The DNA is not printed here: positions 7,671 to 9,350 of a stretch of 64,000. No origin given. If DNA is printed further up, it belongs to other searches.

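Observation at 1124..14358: Sugar catabolic locus combining a DhaK/L kinase, adjacent TIM- and RpiB-paralog isomerases, a FucI-like isomerase, a split transketolase and a beta-hydroxyacid dehydrogenase: possible tetrose/branched-sugar route to erythrose-4-P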

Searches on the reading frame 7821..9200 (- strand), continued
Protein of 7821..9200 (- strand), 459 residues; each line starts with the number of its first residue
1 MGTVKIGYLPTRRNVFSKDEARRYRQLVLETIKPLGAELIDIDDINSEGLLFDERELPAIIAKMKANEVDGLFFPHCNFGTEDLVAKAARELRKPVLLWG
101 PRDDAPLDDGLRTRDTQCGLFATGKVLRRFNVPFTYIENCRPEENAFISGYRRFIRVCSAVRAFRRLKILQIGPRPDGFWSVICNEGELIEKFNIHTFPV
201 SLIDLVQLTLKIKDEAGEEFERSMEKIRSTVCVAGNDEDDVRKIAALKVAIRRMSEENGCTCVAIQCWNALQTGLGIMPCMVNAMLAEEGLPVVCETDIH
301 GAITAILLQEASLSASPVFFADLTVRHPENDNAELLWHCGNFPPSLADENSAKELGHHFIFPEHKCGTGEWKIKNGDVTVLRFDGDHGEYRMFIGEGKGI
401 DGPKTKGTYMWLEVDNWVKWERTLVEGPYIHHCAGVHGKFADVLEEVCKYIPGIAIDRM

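Call 75: find_encoding_contigs(protein=P0038, flank=10000, max_places=1)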
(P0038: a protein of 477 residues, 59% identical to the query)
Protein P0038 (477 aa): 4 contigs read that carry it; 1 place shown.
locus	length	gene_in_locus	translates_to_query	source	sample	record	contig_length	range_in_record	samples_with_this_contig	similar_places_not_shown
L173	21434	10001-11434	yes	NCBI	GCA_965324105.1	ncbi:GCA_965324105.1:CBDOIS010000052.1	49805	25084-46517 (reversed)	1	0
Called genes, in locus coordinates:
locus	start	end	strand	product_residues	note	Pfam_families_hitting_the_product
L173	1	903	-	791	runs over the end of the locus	PF00488:MutS_V, PF20297:MSSS, PF01713:Smr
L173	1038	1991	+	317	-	PF01966:HD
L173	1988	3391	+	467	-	PF01938:TRAM, PF05958:tRNA_U5-meth_tr, PF02475:TRM5-TYW2_MTfase (faint), PF09445:Methyltransf_15 (weak), PF13649:Methyltransf_25 (weak), PF13847:Methyltransf_31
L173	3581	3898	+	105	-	-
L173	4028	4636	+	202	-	PF00657:Lipase_GDSL, PF13472:Lipase_GDSL_2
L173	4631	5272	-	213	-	PF02660:G3P_acyltransf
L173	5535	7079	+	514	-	PF00117:GATase, PF07722:Peptidase_C26 (weak), PF02540:NAD_synthase (faint), PF03054:tRNA_Me_trans (faint), PF00958:GMP_synt_C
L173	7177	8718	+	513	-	PF00370:FGGY_N, PF02782:FGGY_C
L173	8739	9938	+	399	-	-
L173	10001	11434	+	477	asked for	PF02952:Fucose_iso_C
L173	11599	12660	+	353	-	PF00532:Peripla_BP_1, PF13407:Peripla_BP_4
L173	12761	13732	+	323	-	PF02653:BPD_transp_2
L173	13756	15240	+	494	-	PF03193:RsgA_GTPase (faint), PF00005:ABC_tran, PF13304:AAA_21 (faint), PF00005:ABC_tran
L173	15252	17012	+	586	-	PF02743:dCache_1 (weak), PF00672:HAMP, PF06580:His_kinase, PF02518:HATPase_c (weak)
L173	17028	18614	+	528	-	PF00072:Response_reg, PF12833:HTH_18, PF00165:HTH_AraC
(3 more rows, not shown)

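Call 76: search_protein_families(library=ncbifam, proteins=[L172:8322-9998:+, L172:11431-12117:+, L172:12148-14115:+, L172:10001-11422:+, L086:7455-8465:+, L086:8492-9973:+], max_evalue=1e-10)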
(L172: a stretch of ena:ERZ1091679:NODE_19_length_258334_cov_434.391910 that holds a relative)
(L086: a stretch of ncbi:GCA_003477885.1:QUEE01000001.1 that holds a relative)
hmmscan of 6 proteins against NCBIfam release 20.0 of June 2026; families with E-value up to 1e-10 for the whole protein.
L172:8322-9998:+ (558 aa): 8 families
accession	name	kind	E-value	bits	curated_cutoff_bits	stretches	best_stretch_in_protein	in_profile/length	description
NF003154.0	PRK04123.1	equivalog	4.3e-228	758.5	428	1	4-553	3-552/554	ribulokinase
TIGR01234.1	L-ribulokinase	equivalog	1.2e-223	743.7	583.25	1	5-542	1-534/536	ribulokinase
TIGR01315.1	5C_CHO_kinase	subfamily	8.7e-62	209.5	408.7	1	8-534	3-533/541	FGGY family pentulose kinase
TIGR01312.1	XylB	equivalog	1.6e-44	152.3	380.25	1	8-535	1-480/481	xylulokinase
NF008187.0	PRK10939.1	equivalog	4.7e-33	114.6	528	1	4-536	3-501/521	autoinducer-2 kinase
TIGR01314.1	gntK_FGGY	equivalog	5.4e-25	87.9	648.55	1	6-528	1-483/505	gluconokinase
TIGR01311.1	glycerol_kin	equivalog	2e-20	72.6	590.35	1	326-497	299-458/496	glycerol kinase GlpK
NF000756.0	PRK00047.1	subfamily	1.4e-18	66.5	498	1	394-511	357-470/502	glycerol kinase GlpK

L172:11431-12117:+ (228 aa): 19 families
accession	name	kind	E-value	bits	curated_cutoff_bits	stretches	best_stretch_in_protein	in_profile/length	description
NF006047.0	PRK08193.1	subfamily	1.2e-108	362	257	1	1-228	1-230/231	L-ribulose-5-phosphate 4-epimerase AraD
NF009003.0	PRK12348.1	subfamily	2.5e-107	357.8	331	1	2-228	1-227/228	L-ribulose-5-phosphate 4-epimerase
TIGR00760.1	araD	equivalog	3.2e-107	356.9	389.1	1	1-228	1-228/228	L-ribulose-5-phosphate 4-epimerase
NF009625.0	PRK13145.1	equivalog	2.5e-93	311.9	369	1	2-228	5-233/235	L-ribulose-5-phosphate 4-epimerase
NF009002.0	PRK12347.1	subfamily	7.8e-93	309.9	386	1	1-228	1-231/231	L-ribulose-5-phosphate 4-epimerase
NF009691.0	PRK13213.1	equivalog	2e-87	292.5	489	1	1-228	1-231/231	L-ribulose-5-phosphate 4-epimerase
NF005123.0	PRK06557.1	subfamily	2.9e-60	203.7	251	1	1-221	8-218/223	L-ribulose-5-phosphate 4-epimerase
NF005302.0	PRK06833.1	equivalog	1.9e-26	92.9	264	1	2-221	3-211/214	L-fuculose-phosphate aldolase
NF040649.1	FucA_Meth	equivalog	3.2e-22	79.3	250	1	14-198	11-177/179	L-fuculose phosphate aldolase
NF053831.1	RU1PAldHalo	equivalog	2.1e-21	76.3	300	1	25-198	23-183/208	ribulose-1-phosphate aldolase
TIGR03328.1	salvage_mtnB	equivalog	2.1e-17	63.3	137.05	1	20-101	12-93/194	methylthioribulose 1-phosphate dehydratase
NF004527.0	PRK05874.1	equivalog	8.6e-17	61.4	308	1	4-195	6-187/218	L-fuculose-phosphate aldolase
NF043034.1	OxoTetrPhDc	equivalog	1.2e-14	54.6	250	1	4-197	4-188/205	3-oxo-tetronate 4-phosphate decarboxylase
NF006672.0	PRK09220.1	equivalog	7.3e-14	51.6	226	0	13-102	19-107/209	methylthioribulose 1-phosphate dehydratase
NF005984.0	PRK08087.1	subfamily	8.3e-13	48.6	264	1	5-130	6-128/215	L-fuculose-phosphate aldolase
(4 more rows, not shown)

L172:12148-14115:+ (655 aa): 1 family
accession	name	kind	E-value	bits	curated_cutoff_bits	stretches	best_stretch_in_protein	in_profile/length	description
NF049879.1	AcerHdlse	equivalog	1.1e-142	476.8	950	2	251-653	235-656/657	aceric acid hydrolase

L172:10001-11422:+ (473 aa): 1 family
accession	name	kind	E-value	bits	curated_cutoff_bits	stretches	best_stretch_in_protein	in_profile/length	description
NF048012.1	SlpQosIsomSftI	equivalog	6e-49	167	700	1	13-450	10-434/443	sulfoquinovose isomerase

L086:7455-8465:+ (336 aa): 20 families
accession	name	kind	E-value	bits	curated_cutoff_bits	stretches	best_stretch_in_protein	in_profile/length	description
NF009497.0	PRK12857.1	equivalog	4.3e-70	236.2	423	1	49-331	2-276/284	class II fructose-1,6-bisphosphate aldolase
TIGR01859.1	fruc_bis_ald_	equivalog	1.7e-67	228.1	343.05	1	50-328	1-271/282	class II fructose-1,6-bisphosphate aldolase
TIGR00167.1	cbbA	subfamily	1.3e-65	221.6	215.6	1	49-333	2-284/290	ketose-bisphosphate aldolase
NF009374.0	PRK12737.1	subfamily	1.3e-62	211.4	383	1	49-328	2-273/284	tagatose-bisphosphate aldolase subunit GatY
NF006626.0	PRK09195.1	subfamily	3.1e-59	200.4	384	1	49-326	2-271/284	tagatose-bisphosphate aldolase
NF005288.0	PRK06806.1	equivalog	3.3e-59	200.4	396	1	50-312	3-255/281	class II fructose-bisphosphate aldolase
NF005284.0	PRK06801.1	equivalog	4.9e-58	196.8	406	1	50-318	3-262/286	ketose 1,6-bisphosphate aldolase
TIGR01858.1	tag_bisphos_ald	equivalog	1.6e-54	185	443.55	1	51-325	2-268/282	tagatose bisphosphate family class II aldolase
NF006042.0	PRK08185.1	subfamily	6e-50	170.2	405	1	49-324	1-269/287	hypothetical protein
NF005943.0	PRK07998.1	equivalog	2e-47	162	364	1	50-333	3-275/283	class II aldolase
NF006376.0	PRK08610.1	equivalog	1.6e-43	149.5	527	1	50-326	3-272/286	class II fructose-bisphosphate aldolase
NF009375.0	PRK12738.1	equivalog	1.8e-41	142.2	542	1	51-307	4-253/286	tagatose-bisphosphate aldolase subunit KbaY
NF005823.0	PRK07709.1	equivalog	6.8e-39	134.3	545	1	50-304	3-250/285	class II fructose-bisphosphate aldolase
NF004493.0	PRK05835.1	equivalog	3.3e-38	131.6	558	1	49-277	1-223/307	class II fructose-bisphosphate aldolase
NF005590.0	PRK07315.1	equivalog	3.6e-38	131.6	443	1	50-296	3-241/293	class II fructose-bisphosphate aldolase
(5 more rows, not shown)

L086:8492-9973:+ (493 aa): 9 families
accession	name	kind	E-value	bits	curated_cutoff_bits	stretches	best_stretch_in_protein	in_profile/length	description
TIGR02627.1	rhamnulo_kin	equivalog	8.6e-138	459.7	527.95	1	7-466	1-453/454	rhamnulokinase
NF007925.0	PRK10640.1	equivalog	6.1e-119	397.6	639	1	2-484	2-477/489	rhamnulokinase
TIGR02628.1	fuculo_kin_coli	equivalog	3e-39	135.3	470.9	1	9-465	6-459/465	L-fuculokinase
TIGR01312.1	XylB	equivalog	3.7e-33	114.8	380.25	1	84-480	81-471/481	xylulokinase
NF008187.0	PRK10939.1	equivalog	5.1e-21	74.9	528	1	118-472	123-481/521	autoinducer-2 kinase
TIGR01314.1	gntK_FGGY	equivalog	1.9e-14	53.1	648.55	0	84-283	82-280/505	gluconokinase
TIGR01311.1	glycerol_kin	equivalog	2.4e-14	52.5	590.35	0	158-266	162-268/496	glycerol kinase GlpK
NF000756.0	PRK00047.1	subfamily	7.4e-13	47.6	498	0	171-269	181-275/502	glycerol kinase GlpK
NF011601.0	PRK15027.1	equivalog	6.5e-11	41.3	912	0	71-245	68-239/484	xylulokinase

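Call 89: search_protein_families(library=pfam, proteins=[L092:6295-7500:+, L092:8021-8662:-, L092:8690-9571:-, L109:11427-12395:+, L109:12399-13517:+, L109:13526-15067:+, L109:15133-16038:+, L109:16066-18435:+, L109:7634-8560:+, L109:6337-7491:+], max_evalue=0.00001)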
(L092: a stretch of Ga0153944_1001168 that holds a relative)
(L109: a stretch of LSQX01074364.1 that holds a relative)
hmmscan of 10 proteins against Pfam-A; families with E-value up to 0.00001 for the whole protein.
L092:6295-7500:+ (401 aa): 0 families

L092:8021-8662:- (213 aa): 0 families

L092:8690-9571:- (293 aa): 1 family
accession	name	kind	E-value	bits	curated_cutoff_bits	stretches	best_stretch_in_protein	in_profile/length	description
PF08902.16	DUF1848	-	3.5e-104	348.7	30.5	1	11-270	1-262/262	Domain of unknown function (DUF1848)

L109:11427-12395:+ (322 aa): 1 family
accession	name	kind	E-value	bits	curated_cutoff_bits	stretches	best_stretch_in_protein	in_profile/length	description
PF00294.29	PfkB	-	2.3e-46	158.9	25.8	1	6-289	3-301/302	pfkB family carbohydrate kinase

L109:12399-13517:+ (372 aa): 4 families
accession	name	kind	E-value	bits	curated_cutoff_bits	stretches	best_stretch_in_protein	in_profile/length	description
PF00107.32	ADH_zinc_N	-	4.8e-34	117.5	31.8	1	201-329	1-128/129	Zinc-binding dehydrogenase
PF08240.17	ADH_N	-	4.4e-31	107.6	23.5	1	49-163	1-104/104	Alcohol dehydrogenase GroES-like domain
PF16912.11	Glu_dehyd_C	-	4.2e-11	43.2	34.9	1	172-356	6-202/211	Glucose dehydrogenase C-terminus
PF13602.12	ADH_zinc_N_2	-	5.8e-08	34.2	27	1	234-359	1-127/134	Zinc-binding dehydrogenase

L109:13526-15067:+ (513 aa): 2 families
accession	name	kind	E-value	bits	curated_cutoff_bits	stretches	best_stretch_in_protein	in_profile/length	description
PF00370.27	FGGY_N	-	2.2e-61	208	28.8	1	7-249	2-243/245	FGGY family of carbohydrate kinases, N-terminal domain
PF02782.22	FGGY_C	-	1.4e-32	113.5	27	1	262-456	3-196/198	FGGY family of carbohydrate kinases, C-terminal domain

L109:15133-16038:+ (301 aa): 7 families
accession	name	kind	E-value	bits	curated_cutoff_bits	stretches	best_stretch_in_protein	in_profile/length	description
PF04055.27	Radical_SAM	-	3.1e-21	76.7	29.5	1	93-236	14-165/166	Radical SAM superfamily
PF13353.11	Fer4_12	-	2.7e-11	44.3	22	0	83-163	12-92/137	4Fe-4S single cluster domain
PF00037.32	Fer4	-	4.8e-11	42.4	21.1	1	52-68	6-22/24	4Fe-4S binding domain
PF12837.12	Fer4_6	-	1.1e-09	38.1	25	0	52-68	7-23/24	4Fe-4S binding domain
PF13484.11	Fer4_16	-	3.3e-07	31.4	30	0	83-122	2-42/66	4Fe-4S double cluster binding domain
PF13237.11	Fer4_10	-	5.1e-06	26.8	25.5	0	51-93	6-52/53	4Fe-4S dicluster domain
PF12838.12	Fer4_7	-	7.4e-06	26.8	27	0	53-97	1-52/52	4Fe-4S dicluster domain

L109:16066-18435:+ (789 aa): 2 families
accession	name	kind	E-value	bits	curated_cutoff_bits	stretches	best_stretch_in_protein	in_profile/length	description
PF02901.20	PFL-like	-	6.5e-247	821.7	24.3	1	4-651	1-647/647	Pyruvate formate lyase-like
PF01228.26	Gly_radical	-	4e-36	124.2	22.2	1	668-770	2-106/106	Glycine radical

L109:7634-8560:+ (308 aa): 1 family
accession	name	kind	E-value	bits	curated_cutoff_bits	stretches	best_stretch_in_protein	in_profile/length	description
PF18937.5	DUF5685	-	4.3e-92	308.8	26.7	1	1-277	1-271/272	Family of unknown function (DUF5685)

L109:6337-7491:+ (384 aa): 1 family
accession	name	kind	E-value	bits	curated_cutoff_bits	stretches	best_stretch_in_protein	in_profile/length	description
PF01208.23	URO-D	-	6.2e-16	58.8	23.9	1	132-354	100-324/346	Uroporphyrinogen decarboxylase (URO-D)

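Call 97: search_dna_similar(query=window:7821-9200:-, collection=plasmids, mode=protein, max_rows=25, max_evalue=1e-20)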
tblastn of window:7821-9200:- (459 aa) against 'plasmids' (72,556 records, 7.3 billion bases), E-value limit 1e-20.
Records with a match: 10; places in all: 10; records where one place covers at least 80% of the query: 10.
Best place of each record, by identity: <60% 10.
By first word of the organism name: Listeria 2; Lactiplantibacillus 2; Monoglobus 1; Sodalis 1; Candidatus 1; Klebsiella 1; Rahnella 1; Chondrinema 1.
By predicted mobility (MOB-suite, as given by PLSDB): non-mobilizable 8; mobilizable 2.
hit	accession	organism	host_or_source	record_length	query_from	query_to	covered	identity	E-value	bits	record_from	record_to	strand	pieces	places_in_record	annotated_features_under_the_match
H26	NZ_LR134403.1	Listeria monocytogenes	Homo sapiens,Vein blood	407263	1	451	98%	50.3%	1e-148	475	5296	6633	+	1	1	L-fucose/L-arabinose isomerase family protein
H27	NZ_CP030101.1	Listeria monocytogenes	Environment,water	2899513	3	451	98%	50.3%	4e-148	474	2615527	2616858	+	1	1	none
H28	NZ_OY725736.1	Monoglobus pectinilyticus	-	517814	1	451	98%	48.6%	3e-143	459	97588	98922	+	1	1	L-fucose/L-arabinose isomerase family protein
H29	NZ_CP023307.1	Lactiplantibacillus plantarum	Homo sapiens,fecal sample,healthy adult ...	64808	4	451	98%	46.0%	8e-131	424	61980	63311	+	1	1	L-fucose/L-arabinose isomerase family protein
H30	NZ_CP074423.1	Lactiplantibacillus plantarum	Scylla serrata,Pure bacterial ...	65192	4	451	98%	46.0%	8e-131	424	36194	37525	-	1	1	L-fucose/L-arabinose isomerase family protein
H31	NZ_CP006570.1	Sodalis praecaptivus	-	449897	13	454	96%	29.2%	2e-37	153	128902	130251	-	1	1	L-fucose/L-arabinose isomerase family protein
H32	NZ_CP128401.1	Candidatus Chlorohelix allophototropha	Single colony of Candidatus Chlorohelix ...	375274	4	445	96%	29.0%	4e-32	137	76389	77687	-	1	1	L-fucose/L-arabinose isomerase family protein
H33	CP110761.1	Klebsiella pneumoniae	Homo sapiens,urine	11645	4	455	98%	27.7%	5e-37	152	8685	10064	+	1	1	L-fucose/L-arabinose isomerase family protein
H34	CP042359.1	Rahnella aquatilis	hyacinth,plant,hyacinth bulb, basal ...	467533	4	455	98%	27.5%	9e-36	148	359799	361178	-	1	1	fucose isomerase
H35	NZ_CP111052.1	Chondrinema litorale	Seaweed,red alga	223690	59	451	86%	27.0%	3e-33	140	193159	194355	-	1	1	L-fucose/L-arabinose isomerase family protein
